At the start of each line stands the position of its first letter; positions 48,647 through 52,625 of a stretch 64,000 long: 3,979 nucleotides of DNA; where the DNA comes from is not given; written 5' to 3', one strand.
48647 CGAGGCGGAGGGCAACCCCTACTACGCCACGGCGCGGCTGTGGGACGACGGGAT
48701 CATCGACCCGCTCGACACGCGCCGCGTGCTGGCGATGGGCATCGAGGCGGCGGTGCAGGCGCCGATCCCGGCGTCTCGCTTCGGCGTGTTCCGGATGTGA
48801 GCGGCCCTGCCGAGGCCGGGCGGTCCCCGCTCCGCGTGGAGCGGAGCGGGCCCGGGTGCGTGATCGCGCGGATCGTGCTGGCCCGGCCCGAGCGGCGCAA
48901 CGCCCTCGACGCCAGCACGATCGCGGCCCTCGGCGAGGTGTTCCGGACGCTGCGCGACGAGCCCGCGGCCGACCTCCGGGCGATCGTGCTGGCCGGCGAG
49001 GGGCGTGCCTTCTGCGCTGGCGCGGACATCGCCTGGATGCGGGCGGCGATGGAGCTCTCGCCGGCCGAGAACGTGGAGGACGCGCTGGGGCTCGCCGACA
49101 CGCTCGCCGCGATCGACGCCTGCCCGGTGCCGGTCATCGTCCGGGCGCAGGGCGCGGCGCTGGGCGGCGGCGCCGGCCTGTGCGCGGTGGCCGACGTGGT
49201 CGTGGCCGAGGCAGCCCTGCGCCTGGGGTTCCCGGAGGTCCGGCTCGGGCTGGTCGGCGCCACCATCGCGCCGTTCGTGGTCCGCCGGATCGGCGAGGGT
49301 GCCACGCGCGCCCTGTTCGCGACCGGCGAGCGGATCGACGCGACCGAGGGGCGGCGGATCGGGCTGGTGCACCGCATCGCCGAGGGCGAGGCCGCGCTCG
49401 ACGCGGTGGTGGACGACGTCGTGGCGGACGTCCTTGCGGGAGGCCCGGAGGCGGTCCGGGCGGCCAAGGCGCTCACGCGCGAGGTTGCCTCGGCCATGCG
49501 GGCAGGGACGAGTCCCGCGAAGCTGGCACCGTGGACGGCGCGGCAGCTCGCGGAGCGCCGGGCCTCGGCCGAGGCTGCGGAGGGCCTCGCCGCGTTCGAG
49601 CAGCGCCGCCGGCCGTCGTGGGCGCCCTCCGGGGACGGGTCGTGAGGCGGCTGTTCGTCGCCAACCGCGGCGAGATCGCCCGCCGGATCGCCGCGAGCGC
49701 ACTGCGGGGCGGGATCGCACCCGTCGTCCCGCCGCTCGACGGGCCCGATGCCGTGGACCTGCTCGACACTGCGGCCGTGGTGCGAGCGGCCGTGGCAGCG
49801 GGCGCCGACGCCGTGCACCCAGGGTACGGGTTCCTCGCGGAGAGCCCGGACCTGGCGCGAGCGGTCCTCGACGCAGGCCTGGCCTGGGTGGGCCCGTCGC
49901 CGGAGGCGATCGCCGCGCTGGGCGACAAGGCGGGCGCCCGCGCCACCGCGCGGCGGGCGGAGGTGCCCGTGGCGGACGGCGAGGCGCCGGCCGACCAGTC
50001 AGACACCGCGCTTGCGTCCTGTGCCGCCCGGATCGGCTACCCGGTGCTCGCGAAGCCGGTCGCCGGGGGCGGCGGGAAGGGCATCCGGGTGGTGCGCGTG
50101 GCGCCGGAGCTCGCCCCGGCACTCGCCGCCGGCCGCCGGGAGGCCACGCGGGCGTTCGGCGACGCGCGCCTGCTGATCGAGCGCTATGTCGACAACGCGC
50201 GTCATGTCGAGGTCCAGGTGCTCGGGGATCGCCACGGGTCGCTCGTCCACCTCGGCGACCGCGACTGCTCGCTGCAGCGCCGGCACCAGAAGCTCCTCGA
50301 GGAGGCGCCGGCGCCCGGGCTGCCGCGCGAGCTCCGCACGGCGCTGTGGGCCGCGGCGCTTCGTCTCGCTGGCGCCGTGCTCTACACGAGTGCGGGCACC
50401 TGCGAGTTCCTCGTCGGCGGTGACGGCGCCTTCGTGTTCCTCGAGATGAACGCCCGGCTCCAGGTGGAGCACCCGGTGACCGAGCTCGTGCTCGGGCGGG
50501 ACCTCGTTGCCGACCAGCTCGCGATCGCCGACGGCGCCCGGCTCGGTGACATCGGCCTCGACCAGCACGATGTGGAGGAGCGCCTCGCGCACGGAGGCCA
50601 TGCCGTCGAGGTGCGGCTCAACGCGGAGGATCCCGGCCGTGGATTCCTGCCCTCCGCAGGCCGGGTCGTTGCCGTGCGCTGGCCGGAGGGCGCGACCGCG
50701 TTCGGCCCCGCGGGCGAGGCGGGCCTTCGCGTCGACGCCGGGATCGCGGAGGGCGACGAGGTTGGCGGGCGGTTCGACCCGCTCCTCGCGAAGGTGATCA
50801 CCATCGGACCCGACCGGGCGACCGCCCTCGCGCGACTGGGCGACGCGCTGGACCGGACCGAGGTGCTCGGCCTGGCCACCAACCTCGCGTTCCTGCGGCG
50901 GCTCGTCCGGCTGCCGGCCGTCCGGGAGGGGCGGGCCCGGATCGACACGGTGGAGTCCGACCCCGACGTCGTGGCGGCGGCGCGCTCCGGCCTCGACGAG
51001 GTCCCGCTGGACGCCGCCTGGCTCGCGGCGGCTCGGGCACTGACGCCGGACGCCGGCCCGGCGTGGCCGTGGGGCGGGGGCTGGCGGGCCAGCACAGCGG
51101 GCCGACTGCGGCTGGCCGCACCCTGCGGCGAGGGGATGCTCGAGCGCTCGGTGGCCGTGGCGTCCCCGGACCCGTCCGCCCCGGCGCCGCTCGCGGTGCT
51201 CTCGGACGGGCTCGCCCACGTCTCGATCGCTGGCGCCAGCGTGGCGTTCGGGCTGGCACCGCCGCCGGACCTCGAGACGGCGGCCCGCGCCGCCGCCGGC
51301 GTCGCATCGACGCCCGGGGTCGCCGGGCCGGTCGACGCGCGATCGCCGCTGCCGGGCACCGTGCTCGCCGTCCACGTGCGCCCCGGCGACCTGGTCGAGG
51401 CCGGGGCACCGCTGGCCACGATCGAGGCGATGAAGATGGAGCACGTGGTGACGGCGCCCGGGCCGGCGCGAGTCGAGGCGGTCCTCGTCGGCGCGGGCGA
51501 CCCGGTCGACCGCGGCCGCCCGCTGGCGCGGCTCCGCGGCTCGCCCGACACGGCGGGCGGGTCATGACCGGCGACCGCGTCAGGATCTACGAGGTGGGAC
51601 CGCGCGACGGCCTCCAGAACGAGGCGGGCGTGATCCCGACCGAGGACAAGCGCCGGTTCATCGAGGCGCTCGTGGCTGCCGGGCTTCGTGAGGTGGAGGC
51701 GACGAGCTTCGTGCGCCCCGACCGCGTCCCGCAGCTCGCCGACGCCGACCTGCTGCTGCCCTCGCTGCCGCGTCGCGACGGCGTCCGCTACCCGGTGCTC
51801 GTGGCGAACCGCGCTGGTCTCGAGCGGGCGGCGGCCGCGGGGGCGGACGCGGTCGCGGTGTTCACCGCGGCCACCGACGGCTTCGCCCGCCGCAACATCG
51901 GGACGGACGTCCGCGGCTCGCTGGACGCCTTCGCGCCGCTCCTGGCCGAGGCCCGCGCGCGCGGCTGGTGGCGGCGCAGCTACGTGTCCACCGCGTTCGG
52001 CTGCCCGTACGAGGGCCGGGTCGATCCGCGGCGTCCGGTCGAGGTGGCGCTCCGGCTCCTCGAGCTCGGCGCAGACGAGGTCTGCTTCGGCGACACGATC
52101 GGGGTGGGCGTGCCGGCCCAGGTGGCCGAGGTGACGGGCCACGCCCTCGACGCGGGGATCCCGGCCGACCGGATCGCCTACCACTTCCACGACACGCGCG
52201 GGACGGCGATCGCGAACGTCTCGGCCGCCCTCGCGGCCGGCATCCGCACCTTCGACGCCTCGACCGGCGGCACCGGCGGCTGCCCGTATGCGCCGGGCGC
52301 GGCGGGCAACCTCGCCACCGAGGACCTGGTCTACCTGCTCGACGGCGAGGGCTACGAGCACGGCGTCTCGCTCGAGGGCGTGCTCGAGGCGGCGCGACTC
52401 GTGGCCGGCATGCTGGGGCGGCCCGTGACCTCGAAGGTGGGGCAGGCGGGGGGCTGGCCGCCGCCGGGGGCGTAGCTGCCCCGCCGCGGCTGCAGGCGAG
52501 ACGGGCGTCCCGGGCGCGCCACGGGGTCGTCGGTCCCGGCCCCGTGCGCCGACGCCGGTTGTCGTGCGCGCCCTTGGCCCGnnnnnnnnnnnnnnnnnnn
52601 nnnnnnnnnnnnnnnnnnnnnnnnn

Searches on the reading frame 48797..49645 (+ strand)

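Call 78: search_protein_families(library=pfam, proteins=[window:48797-49645:+], max_evalue=0.00001)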
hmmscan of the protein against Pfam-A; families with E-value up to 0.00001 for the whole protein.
window:48797-49645:+ (282 aa): 2 families
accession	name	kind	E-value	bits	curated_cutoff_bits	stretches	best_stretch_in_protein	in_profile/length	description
PF00378.25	ECH_1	-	1.3e-37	130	27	1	23-276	6-249/251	Enoyl-CoA hydratase/isomerase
PF16113.10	ECH_2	-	1.5e-25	90.9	27.2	1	24-253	2-228/335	Enoyl-CoA hydratase/isomerase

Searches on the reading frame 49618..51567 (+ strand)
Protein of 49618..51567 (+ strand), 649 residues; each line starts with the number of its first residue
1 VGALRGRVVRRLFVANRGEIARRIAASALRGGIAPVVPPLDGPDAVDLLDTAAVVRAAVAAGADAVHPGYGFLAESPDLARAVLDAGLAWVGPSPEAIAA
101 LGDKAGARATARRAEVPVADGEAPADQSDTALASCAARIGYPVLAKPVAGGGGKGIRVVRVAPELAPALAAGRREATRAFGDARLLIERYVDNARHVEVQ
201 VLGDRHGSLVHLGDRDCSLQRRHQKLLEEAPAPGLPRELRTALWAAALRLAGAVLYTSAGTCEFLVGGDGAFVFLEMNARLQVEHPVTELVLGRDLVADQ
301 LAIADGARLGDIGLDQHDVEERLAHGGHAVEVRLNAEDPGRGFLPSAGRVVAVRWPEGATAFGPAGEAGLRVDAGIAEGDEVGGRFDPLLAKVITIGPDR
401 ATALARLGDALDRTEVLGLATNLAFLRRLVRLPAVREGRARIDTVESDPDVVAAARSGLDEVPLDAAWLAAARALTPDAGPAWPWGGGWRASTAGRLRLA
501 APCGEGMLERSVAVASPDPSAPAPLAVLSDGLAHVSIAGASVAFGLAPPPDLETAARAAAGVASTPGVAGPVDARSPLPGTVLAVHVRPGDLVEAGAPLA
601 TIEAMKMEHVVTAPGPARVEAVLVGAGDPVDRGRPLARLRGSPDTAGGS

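Call 78: search_protein_families(library=pfam, proteins=[window:49618-51567:+], max_evalue=0.00001)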
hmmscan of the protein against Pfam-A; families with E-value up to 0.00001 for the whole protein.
window:49618-51567:+ (649 aa): 6 families
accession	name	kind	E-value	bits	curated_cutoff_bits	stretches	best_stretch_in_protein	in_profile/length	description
PF02786.22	CPSase_L_D2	-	3e-60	203.8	19.8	1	103-310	1-209/211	Carbamoyl-phosphate synthase L chain, ATP binding domain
PF02785.25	Biotin_carb_C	-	1.8e-27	96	32.4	1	331-446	1-107/108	Biotin carboxylase C-terminal domain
PF00289.28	Biotin_carb_N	-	4.2e-20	72.7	25.5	1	46-98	58-110/110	Biotin carboxylase, N-terminal domain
PF00364.28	Biotin_lipoyl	-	2.9e-14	53.1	22.1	1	575-639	4-73/73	Biotin-requiring enzyme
PF07478.18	Dala_Dala_lig_C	-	4.7e-08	33.2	24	1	128-279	24-174/204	D-ala D-ala ligase C-terminus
PF13533.13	Biotin_lipoyl_2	-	6.5e-07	29.5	29.8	0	576-603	5-32/32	Biotin-lipoyl like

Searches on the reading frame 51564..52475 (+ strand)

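Call 78: search_protein_families(library=pfam, proteins=[window:51564-52475:+], max_evalue=0.00001)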
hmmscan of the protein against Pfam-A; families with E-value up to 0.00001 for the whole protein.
window:51564-52475:+ (303 aa): 1 family
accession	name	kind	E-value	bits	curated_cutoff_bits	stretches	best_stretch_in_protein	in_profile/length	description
PF00682.25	HMGL-like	-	3.1e-37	128.8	29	1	5-280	1-260/260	HMGL-like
